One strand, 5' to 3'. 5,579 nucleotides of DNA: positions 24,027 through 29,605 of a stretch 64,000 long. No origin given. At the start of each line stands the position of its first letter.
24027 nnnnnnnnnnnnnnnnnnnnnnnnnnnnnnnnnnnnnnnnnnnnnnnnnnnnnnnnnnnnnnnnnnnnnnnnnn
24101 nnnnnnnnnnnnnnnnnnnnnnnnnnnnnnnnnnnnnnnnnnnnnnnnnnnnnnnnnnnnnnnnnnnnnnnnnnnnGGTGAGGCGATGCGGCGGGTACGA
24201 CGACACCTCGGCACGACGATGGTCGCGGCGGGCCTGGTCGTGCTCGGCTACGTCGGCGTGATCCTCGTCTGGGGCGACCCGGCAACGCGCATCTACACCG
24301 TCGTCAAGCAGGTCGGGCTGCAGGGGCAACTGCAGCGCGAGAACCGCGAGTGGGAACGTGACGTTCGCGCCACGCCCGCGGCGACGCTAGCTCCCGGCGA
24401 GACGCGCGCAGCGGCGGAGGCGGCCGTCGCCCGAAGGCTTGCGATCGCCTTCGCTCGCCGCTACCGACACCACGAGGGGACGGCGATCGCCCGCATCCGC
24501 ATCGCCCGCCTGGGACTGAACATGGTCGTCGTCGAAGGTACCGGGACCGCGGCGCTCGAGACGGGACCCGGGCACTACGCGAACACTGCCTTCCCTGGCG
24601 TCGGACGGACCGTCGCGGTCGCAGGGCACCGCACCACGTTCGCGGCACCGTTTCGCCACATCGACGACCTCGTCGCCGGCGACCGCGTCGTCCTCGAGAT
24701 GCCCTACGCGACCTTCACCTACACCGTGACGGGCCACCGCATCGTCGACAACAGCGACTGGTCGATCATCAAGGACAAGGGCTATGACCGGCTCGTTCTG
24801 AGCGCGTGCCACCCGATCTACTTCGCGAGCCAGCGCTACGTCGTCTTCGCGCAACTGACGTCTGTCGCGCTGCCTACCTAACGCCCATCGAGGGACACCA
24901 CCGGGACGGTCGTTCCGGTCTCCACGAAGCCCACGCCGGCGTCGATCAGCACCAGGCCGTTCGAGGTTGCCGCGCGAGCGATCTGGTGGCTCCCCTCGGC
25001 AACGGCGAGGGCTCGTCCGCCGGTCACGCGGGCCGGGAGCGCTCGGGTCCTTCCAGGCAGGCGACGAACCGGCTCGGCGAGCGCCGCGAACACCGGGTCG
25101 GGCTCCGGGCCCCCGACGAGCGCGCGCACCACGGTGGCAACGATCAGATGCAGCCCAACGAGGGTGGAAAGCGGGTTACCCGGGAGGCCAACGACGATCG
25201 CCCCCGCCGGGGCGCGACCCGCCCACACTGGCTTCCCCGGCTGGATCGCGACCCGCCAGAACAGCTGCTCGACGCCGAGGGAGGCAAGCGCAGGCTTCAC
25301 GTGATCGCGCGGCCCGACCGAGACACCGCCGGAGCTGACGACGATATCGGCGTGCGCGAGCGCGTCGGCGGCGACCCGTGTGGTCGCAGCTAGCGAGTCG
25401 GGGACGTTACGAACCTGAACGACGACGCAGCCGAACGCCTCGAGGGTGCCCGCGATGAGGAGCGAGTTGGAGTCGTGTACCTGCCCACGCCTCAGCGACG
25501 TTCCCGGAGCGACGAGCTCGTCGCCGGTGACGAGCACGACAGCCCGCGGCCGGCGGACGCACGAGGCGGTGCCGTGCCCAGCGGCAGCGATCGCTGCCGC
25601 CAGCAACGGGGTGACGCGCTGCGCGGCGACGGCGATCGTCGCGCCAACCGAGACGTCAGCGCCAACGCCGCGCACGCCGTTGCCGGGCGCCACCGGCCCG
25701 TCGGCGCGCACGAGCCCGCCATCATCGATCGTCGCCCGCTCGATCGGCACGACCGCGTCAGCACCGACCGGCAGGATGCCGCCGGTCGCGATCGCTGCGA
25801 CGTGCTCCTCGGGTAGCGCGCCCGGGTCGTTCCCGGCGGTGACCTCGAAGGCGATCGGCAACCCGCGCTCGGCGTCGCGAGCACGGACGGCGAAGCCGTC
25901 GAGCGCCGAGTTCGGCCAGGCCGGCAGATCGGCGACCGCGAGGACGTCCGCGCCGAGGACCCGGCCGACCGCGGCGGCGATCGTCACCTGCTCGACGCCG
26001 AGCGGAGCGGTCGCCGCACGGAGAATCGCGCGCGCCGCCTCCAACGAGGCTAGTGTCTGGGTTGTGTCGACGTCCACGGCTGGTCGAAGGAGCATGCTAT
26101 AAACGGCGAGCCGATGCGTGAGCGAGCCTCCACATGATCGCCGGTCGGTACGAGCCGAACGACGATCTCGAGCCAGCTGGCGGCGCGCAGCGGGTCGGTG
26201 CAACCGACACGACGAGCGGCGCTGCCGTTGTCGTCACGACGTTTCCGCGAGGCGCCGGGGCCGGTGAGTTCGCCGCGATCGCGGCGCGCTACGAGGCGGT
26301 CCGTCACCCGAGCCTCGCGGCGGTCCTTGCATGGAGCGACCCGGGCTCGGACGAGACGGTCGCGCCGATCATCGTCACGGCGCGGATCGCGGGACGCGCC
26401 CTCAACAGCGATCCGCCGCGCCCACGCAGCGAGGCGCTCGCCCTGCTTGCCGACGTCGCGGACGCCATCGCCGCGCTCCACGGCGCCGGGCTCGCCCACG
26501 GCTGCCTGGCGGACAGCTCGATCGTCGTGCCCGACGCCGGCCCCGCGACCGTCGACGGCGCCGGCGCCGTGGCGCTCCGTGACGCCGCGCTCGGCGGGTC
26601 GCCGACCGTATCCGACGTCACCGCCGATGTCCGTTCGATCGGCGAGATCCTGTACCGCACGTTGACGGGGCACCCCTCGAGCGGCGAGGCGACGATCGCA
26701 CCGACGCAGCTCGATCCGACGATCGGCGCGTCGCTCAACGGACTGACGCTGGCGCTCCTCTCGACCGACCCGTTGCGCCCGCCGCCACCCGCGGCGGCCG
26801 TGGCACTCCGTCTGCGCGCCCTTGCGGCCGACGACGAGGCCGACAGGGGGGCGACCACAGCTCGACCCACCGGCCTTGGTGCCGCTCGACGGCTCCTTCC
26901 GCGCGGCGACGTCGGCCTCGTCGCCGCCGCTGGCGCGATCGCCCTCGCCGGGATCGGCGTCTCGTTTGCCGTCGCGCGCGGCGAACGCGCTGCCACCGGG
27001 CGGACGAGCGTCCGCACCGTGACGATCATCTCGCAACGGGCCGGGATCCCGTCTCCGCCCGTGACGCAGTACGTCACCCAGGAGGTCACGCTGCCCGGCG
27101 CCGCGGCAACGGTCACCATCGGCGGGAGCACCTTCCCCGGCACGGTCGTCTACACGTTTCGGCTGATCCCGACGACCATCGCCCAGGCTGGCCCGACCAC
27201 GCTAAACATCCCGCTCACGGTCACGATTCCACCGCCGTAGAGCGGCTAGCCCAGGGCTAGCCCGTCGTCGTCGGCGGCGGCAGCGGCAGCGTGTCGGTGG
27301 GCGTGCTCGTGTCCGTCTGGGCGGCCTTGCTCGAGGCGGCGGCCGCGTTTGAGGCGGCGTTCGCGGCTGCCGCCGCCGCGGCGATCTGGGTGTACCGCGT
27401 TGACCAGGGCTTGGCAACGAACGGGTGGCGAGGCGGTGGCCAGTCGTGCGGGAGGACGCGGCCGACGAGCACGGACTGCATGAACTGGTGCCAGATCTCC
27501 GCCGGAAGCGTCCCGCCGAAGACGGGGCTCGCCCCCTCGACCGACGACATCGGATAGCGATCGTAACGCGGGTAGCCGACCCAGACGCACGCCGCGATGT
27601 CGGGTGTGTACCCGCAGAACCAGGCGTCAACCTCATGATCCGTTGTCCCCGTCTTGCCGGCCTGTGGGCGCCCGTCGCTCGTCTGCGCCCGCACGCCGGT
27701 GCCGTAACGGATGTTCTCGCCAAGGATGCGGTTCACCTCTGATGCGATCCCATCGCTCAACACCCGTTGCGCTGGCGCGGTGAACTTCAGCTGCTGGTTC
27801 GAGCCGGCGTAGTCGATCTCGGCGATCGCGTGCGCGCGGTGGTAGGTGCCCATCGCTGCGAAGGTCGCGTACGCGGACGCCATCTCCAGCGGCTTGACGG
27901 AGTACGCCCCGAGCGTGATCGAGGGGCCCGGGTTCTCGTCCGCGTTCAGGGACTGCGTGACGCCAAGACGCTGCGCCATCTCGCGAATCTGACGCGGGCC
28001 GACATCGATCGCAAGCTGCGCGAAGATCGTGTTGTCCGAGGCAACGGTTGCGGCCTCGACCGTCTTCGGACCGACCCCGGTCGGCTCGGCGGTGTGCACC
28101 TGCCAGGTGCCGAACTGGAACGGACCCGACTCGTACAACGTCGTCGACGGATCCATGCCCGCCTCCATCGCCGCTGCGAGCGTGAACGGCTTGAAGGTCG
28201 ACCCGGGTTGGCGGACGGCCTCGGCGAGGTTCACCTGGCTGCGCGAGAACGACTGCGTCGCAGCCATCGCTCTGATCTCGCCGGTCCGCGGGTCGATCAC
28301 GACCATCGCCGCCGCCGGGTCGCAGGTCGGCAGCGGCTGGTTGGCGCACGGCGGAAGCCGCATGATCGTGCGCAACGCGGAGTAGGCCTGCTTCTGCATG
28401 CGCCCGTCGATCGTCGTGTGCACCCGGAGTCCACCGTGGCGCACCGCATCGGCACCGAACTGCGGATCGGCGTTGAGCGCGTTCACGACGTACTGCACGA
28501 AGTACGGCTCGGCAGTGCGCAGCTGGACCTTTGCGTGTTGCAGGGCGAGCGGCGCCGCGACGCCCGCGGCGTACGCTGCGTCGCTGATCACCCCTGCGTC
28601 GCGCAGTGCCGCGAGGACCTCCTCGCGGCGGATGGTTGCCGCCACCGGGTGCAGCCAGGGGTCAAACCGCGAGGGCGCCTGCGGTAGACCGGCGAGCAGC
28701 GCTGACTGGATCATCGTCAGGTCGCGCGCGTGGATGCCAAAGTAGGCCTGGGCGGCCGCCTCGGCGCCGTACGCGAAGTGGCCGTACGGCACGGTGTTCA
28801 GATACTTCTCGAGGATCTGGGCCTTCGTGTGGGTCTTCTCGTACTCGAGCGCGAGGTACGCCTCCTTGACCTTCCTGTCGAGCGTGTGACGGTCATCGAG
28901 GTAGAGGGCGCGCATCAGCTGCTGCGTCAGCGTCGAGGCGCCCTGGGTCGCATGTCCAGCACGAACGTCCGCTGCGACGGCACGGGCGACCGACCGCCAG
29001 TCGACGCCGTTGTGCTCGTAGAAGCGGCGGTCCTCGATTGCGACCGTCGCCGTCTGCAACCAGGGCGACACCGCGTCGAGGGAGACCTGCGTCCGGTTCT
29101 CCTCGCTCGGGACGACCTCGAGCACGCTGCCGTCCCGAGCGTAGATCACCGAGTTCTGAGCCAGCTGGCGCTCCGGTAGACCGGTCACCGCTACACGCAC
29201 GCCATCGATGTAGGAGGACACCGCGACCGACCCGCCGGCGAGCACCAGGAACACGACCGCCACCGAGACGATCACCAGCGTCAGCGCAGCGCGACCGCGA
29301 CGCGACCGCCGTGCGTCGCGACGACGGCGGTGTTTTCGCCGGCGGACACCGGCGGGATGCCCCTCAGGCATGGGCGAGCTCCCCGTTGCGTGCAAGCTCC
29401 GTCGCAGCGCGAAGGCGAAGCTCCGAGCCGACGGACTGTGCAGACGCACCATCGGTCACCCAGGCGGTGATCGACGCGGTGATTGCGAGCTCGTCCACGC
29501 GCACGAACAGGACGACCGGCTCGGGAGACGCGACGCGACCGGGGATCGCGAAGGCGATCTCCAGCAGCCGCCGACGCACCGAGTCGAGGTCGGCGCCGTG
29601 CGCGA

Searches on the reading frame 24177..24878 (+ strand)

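Call 112: search_protein_families(library=pfam, proteins=[window:24177-24878:+], max_evalue=0.00001)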
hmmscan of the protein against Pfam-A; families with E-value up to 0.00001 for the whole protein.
window:24177-24878:+ (234 aa): 1 family
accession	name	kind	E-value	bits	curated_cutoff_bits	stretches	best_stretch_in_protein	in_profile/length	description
PF04203.18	Sortase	-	5.9e-28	97.6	26.6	1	107-227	1-124/125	Sortase domain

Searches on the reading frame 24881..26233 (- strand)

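Call 112: search_protein_families(library=pfam, proteins=[window:24881-26233:-], max_evalue=0.00001)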
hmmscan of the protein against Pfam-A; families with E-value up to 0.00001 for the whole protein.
window:24881-26233:- (451 aa): 3 families
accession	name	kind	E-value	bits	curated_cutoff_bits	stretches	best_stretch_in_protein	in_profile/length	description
PF03453.22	MoeA_N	-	6e-30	104.5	30.8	1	63-219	2-160/160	MoeA N-terminal region (domain I and II)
PF00994.29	MoCF_biosynth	-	1.7e-28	99.6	26.6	1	233-369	2-142/144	Probable molybdopterin binding domain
PF03454.20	MoeA_C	-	1.1e-08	35.6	22.1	1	383-447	2-71/72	MoeA C-terminal region (domain IV)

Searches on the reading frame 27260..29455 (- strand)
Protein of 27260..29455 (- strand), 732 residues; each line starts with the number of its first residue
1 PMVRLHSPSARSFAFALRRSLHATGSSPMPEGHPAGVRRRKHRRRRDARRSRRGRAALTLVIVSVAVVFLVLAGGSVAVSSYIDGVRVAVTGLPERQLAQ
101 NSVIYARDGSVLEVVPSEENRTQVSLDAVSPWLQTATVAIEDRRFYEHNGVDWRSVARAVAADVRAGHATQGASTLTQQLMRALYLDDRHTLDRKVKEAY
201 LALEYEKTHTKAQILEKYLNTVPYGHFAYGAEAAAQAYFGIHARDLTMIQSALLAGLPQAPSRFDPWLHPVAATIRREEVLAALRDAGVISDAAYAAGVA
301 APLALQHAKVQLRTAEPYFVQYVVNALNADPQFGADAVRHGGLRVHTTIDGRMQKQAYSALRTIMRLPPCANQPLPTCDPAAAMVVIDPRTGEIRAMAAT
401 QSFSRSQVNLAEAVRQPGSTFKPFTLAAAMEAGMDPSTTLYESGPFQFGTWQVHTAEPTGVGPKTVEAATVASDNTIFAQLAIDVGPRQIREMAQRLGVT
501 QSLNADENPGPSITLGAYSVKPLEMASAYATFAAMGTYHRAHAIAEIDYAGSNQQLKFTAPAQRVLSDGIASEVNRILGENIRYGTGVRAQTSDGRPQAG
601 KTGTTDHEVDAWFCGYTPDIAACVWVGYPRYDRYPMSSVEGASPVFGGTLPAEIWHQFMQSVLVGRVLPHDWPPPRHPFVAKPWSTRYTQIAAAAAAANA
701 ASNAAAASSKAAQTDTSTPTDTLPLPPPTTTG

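Call 112: search_protein_families(library=pfam, proteins=[window:27260-29455:-], max_evalue=0.00001)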
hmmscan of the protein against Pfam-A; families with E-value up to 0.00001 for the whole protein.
window:27260-29455:- (732 aa): 2 families
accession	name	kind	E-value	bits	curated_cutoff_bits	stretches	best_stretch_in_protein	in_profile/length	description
PF00912.28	Transgly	-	2e-61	207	27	1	109-283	2-176/178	Transglycosylase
PF00905.27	Transpeptidase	-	3e-35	122.3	22.1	1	383-624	2-271/299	Penicillin binding protein transpeptidase domain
